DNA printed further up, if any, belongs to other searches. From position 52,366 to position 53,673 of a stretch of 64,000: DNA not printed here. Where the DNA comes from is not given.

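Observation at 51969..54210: Rpn-family PD-(D/E)XK nuclease gene bracketed by two roughly 550-bp direct copies of the palindromic repeat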

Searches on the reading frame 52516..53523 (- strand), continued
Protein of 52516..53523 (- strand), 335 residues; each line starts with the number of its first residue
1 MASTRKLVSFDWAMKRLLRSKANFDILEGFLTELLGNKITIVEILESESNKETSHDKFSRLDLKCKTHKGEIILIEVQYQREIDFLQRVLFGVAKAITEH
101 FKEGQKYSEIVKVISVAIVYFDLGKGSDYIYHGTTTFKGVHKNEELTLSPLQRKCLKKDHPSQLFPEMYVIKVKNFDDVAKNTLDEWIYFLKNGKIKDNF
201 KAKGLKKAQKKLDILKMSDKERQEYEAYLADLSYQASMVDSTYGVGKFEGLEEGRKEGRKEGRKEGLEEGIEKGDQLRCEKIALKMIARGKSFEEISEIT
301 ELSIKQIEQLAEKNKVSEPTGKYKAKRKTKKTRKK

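Call 34: find_encoding_contigs(protein=P0003, flank=5000, max_places=5)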
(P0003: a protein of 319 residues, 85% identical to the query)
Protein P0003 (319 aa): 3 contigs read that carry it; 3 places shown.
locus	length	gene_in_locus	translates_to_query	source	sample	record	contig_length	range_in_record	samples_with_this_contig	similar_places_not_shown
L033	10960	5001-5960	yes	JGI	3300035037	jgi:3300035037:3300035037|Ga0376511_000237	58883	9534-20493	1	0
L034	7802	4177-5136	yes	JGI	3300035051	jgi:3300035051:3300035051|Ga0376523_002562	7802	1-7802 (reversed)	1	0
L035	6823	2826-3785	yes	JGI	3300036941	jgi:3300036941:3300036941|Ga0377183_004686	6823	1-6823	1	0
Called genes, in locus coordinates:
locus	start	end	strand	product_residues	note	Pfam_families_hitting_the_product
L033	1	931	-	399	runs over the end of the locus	PF13360:PQQ_2 (faint), PF13570:Beta-prop_ACSF4 (weak)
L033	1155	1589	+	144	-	PF01980:TrmO_N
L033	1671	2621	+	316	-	PF12784:PDDEXK_2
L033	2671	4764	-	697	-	PF00009:GTP_EFTU, PF03144:GTP_EFTU_D2, PF22042:EF-G_D2, PF14492:EFG_III, PF03764:EFG_IV, PF00679:EFG_C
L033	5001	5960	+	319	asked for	PF12784:PDDEXK_2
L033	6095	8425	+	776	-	PF03971:IDH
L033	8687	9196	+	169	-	-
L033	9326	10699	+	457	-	-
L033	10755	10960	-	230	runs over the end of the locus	PF01467:CTP_transf_like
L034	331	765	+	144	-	PF01980:TrmO_N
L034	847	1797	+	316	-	PF12784:PDDEXK_2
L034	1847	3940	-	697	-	PF00009:GTP_EFTU, PF03144:GTP_EFTU_D2, PF22042:EF-G_D2, PF14492:EFG_III, PF03764:EFG_IV, PF00679:EFG_C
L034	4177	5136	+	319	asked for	PF12784:PDDEXK_2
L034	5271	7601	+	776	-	PF03971:IDH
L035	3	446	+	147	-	?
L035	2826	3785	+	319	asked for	PF12784:PDDEXK_2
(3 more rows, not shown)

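Call 54: find_encoding_contigs(protein=P0002, flank=6000, max_places=4)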
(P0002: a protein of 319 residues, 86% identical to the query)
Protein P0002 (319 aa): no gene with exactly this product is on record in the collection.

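Call 55: find_encoding_contigs(protein=P0020, flank=6000, max_places=4)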
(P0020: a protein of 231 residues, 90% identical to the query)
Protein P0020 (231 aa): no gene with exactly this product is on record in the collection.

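Call 56: find_encoding_contigs(protein=P0015, flank=6000, max_places=4)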
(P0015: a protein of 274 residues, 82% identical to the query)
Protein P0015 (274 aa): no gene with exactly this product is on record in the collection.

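Call 57: find_encoding_contigs(protein=P0006, flank=6000, max_places=4)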
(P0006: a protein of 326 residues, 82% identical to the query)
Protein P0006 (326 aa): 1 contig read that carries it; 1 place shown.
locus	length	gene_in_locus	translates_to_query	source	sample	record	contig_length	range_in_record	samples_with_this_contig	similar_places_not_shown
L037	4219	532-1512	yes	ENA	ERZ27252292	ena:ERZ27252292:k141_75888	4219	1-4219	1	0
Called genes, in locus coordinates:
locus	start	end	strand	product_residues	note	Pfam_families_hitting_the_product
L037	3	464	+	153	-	?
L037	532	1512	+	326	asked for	PF12784:PDDEXK_2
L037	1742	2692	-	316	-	PF02639:DUF188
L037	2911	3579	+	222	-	-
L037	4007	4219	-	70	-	?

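Call 65: search_solved_structures(query=window:52516-53523:-, max_evalue=0.01)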
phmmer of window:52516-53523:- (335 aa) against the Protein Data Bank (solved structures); distinct sequences matched with E-value up to 0.01: 1.
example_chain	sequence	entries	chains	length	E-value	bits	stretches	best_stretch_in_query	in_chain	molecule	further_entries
8vd6_A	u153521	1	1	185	0.00082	22.2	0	276-318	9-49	CAP REPEAT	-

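Call 66: search_protein_families(library=padloc, proteins=[window:52516-53523:-], max_evalue=0.001)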
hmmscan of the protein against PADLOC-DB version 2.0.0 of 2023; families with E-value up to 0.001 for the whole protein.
window:52516-53523:- (335 aa): 0 families
